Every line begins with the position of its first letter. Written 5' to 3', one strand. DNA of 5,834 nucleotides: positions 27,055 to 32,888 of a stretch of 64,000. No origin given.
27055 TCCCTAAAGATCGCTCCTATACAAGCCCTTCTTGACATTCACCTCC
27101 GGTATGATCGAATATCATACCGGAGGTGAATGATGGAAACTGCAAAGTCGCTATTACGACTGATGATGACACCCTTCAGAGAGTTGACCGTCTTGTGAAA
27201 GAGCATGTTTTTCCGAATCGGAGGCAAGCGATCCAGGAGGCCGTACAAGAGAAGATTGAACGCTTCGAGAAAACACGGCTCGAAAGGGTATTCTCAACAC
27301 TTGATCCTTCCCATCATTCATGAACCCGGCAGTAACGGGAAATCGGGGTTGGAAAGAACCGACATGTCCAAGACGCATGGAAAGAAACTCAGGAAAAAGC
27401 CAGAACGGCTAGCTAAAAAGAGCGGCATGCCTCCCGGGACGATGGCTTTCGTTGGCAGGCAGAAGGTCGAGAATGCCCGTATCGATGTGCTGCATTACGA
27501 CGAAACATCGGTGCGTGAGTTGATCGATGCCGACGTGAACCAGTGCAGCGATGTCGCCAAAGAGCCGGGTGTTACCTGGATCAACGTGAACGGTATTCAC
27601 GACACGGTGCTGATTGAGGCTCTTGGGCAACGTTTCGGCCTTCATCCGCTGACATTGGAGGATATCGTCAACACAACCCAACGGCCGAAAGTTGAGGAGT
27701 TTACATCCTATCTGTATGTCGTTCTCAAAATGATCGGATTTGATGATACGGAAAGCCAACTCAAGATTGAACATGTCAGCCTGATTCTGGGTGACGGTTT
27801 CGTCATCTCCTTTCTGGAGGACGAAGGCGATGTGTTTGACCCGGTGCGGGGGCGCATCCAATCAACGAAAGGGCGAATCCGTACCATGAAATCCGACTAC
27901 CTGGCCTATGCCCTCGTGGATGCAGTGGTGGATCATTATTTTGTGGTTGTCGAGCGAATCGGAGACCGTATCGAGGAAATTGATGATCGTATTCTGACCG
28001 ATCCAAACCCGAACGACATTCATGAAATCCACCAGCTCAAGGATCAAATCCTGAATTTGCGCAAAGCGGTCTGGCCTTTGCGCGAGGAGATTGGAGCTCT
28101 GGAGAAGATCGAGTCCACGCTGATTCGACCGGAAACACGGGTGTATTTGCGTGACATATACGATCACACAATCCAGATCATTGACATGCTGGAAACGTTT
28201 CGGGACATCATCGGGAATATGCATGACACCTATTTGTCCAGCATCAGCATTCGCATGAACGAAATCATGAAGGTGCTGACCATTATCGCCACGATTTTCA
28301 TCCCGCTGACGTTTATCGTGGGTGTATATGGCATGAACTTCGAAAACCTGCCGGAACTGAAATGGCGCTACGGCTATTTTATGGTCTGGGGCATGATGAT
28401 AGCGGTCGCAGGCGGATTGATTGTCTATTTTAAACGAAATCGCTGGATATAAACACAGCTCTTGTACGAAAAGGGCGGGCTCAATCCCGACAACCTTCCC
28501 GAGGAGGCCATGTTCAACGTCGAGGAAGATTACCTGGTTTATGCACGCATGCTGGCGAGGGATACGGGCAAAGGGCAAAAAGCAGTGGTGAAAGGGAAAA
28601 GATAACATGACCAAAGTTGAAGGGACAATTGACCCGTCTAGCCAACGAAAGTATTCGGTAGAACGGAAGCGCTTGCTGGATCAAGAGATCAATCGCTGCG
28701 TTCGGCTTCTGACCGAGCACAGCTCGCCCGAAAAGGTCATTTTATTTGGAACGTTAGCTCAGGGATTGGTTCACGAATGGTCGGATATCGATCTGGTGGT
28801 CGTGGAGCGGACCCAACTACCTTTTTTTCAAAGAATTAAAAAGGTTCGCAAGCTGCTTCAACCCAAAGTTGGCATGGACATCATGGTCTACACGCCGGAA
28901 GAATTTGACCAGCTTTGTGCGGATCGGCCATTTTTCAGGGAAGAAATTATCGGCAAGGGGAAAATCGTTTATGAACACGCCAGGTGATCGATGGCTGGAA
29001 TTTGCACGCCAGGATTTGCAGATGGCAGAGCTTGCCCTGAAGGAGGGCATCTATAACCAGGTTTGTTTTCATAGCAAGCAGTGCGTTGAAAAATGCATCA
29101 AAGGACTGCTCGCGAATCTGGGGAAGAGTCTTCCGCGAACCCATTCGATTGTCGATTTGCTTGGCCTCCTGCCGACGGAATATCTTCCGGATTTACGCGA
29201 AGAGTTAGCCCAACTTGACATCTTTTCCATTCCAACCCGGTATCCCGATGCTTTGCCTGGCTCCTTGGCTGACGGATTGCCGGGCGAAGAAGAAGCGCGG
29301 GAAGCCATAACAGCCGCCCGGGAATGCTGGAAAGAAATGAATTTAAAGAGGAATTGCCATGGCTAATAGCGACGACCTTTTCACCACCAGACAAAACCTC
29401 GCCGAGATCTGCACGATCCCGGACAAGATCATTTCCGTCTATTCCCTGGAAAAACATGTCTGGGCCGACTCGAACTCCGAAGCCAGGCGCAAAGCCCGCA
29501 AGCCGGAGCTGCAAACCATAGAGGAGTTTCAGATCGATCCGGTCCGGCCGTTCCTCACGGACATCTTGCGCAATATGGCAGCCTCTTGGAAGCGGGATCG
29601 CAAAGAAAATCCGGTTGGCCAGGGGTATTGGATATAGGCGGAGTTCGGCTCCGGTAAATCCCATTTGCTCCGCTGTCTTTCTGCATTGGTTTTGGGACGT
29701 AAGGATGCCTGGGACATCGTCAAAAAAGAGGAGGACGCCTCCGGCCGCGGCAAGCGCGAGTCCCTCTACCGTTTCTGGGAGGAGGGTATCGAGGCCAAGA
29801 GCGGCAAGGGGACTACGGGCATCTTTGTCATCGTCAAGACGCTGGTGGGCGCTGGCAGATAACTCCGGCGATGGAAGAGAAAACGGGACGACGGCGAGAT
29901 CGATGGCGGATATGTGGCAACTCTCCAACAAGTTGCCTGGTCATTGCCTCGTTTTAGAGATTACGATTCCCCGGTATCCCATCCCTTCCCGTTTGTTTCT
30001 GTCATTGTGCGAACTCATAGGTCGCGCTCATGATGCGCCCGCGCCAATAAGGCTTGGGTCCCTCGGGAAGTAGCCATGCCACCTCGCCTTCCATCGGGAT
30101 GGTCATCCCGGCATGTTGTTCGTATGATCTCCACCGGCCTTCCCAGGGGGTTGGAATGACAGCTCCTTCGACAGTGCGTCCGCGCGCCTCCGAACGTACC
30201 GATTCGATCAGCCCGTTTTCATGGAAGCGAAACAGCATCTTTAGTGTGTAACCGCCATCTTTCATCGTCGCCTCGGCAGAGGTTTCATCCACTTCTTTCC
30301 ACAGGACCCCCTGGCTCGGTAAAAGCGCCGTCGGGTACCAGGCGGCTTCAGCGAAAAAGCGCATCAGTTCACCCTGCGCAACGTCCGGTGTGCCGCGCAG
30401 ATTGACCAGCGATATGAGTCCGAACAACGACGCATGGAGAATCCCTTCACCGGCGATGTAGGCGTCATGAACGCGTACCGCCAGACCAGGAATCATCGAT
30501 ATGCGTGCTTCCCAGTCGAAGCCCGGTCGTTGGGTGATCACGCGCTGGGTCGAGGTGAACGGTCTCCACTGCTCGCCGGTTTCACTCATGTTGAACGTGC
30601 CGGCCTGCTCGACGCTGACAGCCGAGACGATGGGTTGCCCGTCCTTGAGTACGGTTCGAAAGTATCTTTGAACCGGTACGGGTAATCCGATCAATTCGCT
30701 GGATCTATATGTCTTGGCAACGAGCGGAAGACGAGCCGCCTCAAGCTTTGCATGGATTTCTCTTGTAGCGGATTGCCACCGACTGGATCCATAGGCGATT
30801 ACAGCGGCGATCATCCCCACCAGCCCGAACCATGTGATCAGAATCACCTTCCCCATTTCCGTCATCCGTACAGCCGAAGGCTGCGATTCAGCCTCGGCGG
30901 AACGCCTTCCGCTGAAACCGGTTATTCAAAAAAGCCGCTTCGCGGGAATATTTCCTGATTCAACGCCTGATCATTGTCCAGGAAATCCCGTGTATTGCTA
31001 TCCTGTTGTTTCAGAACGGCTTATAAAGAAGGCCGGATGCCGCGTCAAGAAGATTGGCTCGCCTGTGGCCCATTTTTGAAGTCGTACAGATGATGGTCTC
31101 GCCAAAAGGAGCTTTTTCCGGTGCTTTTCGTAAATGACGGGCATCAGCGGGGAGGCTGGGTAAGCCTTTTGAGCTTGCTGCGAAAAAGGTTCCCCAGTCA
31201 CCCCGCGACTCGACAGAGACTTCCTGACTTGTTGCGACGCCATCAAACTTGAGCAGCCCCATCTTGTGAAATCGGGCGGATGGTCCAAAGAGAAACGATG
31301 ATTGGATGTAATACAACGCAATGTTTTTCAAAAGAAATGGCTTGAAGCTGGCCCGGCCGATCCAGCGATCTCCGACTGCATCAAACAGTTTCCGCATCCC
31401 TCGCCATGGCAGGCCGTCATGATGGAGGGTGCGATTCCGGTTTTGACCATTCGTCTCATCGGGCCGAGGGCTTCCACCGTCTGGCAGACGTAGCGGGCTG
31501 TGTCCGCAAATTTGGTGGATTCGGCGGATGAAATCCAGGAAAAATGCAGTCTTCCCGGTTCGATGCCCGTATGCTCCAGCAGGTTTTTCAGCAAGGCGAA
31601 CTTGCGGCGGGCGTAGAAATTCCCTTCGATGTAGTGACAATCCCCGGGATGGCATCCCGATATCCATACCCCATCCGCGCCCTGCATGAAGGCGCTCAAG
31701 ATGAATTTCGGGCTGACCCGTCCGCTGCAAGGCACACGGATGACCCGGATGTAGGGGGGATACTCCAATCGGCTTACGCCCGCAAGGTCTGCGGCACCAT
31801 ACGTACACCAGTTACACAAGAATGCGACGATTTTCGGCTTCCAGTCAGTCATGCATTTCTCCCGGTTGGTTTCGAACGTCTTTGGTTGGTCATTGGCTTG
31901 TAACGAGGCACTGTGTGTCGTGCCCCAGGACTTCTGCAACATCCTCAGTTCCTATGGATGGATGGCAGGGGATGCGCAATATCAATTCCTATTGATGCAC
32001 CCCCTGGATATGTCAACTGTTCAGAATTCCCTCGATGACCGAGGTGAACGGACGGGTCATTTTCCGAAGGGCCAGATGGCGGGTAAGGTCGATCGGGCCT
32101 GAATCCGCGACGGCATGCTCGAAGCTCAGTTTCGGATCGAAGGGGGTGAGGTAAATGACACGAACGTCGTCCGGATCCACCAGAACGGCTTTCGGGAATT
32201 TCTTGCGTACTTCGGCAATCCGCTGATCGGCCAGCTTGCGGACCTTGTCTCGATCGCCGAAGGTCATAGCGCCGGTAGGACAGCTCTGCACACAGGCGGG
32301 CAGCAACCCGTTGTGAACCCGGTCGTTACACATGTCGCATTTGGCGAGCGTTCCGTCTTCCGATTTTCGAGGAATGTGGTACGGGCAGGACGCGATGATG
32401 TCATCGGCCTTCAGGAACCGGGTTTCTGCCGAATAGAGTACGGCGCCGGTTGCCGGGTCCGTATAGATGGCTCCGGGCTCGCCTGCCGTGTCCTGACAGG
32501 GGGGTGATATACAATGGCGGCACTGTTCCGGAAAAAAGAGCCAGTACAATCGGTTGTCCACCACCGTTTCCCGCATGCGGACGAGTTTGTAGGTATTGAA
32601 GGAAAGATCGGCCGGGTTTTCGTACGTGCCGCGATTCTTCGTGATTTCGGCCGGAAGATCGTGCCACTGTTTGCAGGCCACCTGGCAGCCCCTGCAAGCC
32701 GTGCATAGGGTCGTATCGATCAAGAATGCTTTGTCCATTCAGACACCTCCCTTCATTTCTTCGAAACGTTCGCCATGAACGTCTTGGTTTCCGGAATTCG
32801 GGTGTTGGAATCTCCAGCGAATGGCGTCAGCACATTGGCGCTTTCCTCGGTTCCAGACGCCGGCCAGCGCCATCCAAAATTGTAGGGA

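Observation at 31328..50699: About 19-kb co-directional redox mega-cluster: RelE-like / HdrD-like / three giant HdrA / two MvhD / MetV-MetF / Tat-FdhAB / a third MvhD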

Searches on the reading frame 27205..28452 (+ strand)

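Call 85: search_protein_families(library=pfam, proteins=[window:27205-28452:+], max_evalue=1e-8)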
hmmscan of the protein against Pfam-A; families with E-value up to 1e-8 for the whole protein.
window:27205-28452:+ (415 aa): 1 family
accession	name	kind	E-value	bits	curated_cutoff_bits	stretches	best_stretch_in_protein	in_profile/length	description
PF01544.23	CorA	-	8.7e-75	252.2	27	1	122-411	3-292/292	CorA-like Mg2+ transporter protein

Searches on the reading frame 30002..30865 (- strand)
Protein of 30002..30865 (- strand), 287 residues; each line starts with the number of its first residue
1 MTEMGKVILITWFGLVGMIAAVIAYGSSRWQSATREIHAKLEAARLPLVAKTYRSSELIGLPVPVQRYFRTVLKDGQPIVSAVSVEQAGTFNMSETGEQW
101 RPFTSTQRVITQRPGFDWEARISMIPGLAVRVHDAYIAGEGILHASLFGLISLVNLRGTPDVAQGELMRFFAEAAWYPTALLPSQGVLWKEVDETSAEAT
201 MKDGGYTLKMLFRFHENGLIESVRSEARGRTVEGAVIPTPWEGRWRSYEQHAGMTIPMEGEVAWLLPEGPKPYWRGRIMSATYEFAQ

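Call 7: search_protein_families(library=pfam, proteins=[window:30002-30865:-], max_evalue=0.00001)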
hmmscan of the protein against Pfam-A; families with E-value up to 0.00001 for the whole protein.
window:30002-30865:- (287 aa): 2 families
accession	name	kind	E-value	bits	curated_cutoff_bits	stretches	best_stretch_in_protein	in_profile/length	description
PF21900.3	DUF6920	-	2.4e-79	266.4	27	1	60-283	2-222/222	Family of unknown function (DUF6920)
PF20181.5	DUF6544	-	1.7e-69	233.9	25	1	54-276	4-221/221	Family of unknown function (DUF6544)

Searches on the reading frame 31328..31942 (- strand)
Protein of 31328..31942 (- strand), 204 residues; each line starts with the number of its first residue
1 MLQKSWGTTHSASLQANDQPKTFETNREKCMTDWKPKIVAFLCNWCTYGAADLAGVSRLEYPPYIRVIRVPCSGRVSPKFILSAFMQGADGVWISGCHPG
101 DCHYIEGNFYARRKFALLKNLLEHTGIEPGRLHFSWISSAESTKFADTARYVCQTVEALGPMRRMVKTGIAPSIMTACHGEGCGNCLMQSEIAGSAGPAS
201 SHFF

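Call 5: search_protein_families(library=pfam, proteins=[window:31328-31942:-])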
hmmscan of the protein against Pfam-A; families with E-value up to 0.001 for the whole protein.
window:31328-31942:- (204 aa): 1 family
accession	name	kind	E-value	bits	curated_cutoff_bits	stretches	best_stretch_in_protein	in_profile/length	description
PF02662.21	FlpD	-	1.4e-52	177.3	22.3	1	38-160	1-123/123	Methyl-viologen-reducing hydrogenase, delta subunit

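Call 86: search_protein_families(library=ncbifam, proteins=[window:31328-31852:-], max_evalue=1e-10)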
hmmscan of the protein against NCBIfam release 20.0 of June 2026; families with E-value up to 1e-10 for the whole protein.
window:31328-31852:- (174 aa): 3 families
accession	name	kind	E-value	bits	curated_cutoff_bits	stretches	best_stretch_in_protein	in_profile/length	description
NF040770.1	hetero_SS_HdrA2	exception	4e-49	167.4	1100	1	4-132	646-774/777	CoB-CoM heterodisulfide reductase HdrA2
NF045873.1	F420_non_VhuD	exception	8e-37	126.3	215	1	6-132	2-128/132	F420-non-reducing hydrogenase iron-sulfur subunit VhuD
NF041891.1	hdrA_Methbact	equivalog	1.8e-15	56.3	1300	1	7-109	645-741/762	ferredoxin:CoB-CoM heterodisulfide reductase subunit HdrA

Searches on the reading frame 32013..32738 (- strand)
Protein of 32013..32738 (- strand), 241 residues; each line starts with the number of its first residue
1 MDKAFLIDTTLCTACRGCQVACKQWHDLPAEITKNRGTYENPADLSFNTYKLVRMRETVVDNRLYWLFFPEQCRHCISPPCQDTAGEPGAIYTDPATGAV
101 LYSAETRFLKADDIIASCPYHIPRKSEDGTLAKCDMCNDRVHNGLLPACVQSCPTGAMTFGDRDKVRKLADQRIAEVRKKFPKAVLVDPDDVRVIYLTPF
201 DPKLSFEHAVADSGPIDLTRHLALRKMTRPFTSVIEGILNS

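Call 5: search_protein_families(library=pfam, proteins=[window:32013-32738:-])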
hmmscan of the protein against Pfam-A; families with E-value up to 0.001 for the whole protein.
window:32013-32738:- (241 aa): 3 families
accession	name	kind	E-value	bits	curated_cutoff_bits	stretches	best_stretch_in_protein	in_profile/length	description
PF13247.11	Fer4_11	-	6.3e-35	119.8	26.2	1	65-163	2-100/100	4Fe-4S dicluster domain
PF12838.12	Fer4_7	-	6.2e-08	33.4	27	0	12-81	2-44/52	4Fe-4S dicluster domain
PF13187.11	Fer4_9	-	0.00057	20.3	27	0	118-158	12-52/52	4Fe-4S dicluster domain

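Call 8: search_protein_families(library=ncbifam, proteins=[window:32013-32738:-], max_evalue=0.00001)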
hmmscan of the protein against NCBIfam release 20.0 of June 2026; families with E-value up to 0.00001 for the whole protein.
window:32013-32738:- (241 aa): 17 families
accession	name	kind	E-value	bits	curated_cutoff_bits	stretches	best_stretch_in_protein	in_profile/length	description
TIGR01582.1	FDH-beta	equivalog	3e-46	157.8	334.7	1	4-205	23-228/283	formate dehydrogenase subunit beta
NF008134.0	PRK10882.1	equivalog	9.2e-33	113.7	263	1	5-198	41-245/329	hydrogenase 2 operon protein HybA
NF045715.1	sulf_resp_HmcB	equivalog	1.2e-26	93.5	420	1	4-185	38-220/307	sulfate respiration complex iron-sulfur protein HmcB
TIGR02951.1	DMSO_dmsB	equivalog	2.6e-25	89.3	214.1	1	4-168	3-158/161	DMSO/selenate family reductase complex B subunit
TIGR03149.1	cyt_nit_nrfC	equivalog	1.3e-18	67.1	377.6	1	5-174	41-195/225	cytochrome c nitrite reductase Fe-S protein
NF011569.0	PRK14993.1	equivalog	2.1e-16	60.1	416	1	4-178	45-203/244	tetrathionate reductase subunit TtrB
TIGR03478.1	DMSO_red_II_bet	subfamily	7.7e-14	51.3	480.7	1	65-203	123-259/321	DMSO reductase family type II enzyme, iron-sulfur subunit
NF038355.1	FDH3_beta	equivalog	4.6e-12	46.3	240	0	4-137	4-121/180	formate dehydrogenase FDH3 subunit beta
NF041715.1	arsenate_red_ArrB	equivalog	1.5e-11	44.3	450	1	129-169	159-199/233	arsenate respiratory reductase iron-sulfur subunit ArrB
NF042979.1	EthbenzDh_ebdB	equivalog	1.8e-11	43.5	740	1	65-167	145-246/354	ethylbenzene dehydrogenase subunit beta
NF041782.1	mnquin_red_QrcC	equivalog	1.2e-10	41.5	400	0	6-122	4-115/239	menaquinone reductase iron-sulfur cluster-binding subunit QrcC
NF045797.1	DsrO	equivalog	3.9e-10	39.5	200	1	4-176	45-215/235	sulfate reduction electron transfer complex DsrMKJOP subunit DsrO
NF007658.0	PRK10330.1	equivalog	2.1e-09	37.1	260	1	127-172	124-166/181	electron transport protein HydN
TIGR01660.1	narH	equivalog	1.4e-08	33.6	524.05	1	64-196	174-309/492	nitrate reductase subunit beta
NF009451.0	PRK12809.1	equivalog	2.2e-06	26.2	1154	1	1-173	1-149/639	formate-dependent uric acid utilization protein YgfT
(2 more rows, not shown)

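Call 39: search_solved_structures(query=window:32013-32738:-, max_evalue=1e-10)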
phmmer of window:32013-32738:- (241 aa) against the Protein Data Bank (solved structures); distinct sequences matched with E-value up to 1e-10: 6.
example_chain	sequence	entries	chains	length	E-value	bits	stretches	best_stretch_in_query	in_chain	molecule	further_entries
1h0h_B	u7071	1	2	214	7.2e-80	271.2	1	3-211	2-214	FORMATE DEHYDROGENASE SUBUNIT BETA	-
6sdr_B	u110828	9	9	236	1.2e-79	270.6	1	1-230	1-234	Formate dehydrogenase, beta subunit, putative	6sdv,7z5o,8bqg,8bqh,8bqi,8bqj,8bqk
30gj_B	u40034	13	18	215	8.7e-76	257.9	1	1-211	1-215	Formate dehydrogenase, beta subunit, putative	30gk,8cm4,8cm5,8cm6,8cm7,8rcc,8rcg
8rc8_B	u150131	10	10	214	2.3e-75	256.5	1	3-211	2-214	Formate dehydrogenase, beta subunit, putative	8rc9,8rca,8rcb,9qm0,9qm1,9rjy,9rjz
1kqf_B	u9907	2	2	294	1.5e-41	145.8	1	4-193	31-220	FORMATE DEHYDROGENASE, NITRATE-INDUCIBLE, IRON-SULFUR SUBUNIT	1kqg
2vpw_B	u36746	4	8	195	1.4e-17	67.3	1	4-165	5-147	NRFC PROTEIN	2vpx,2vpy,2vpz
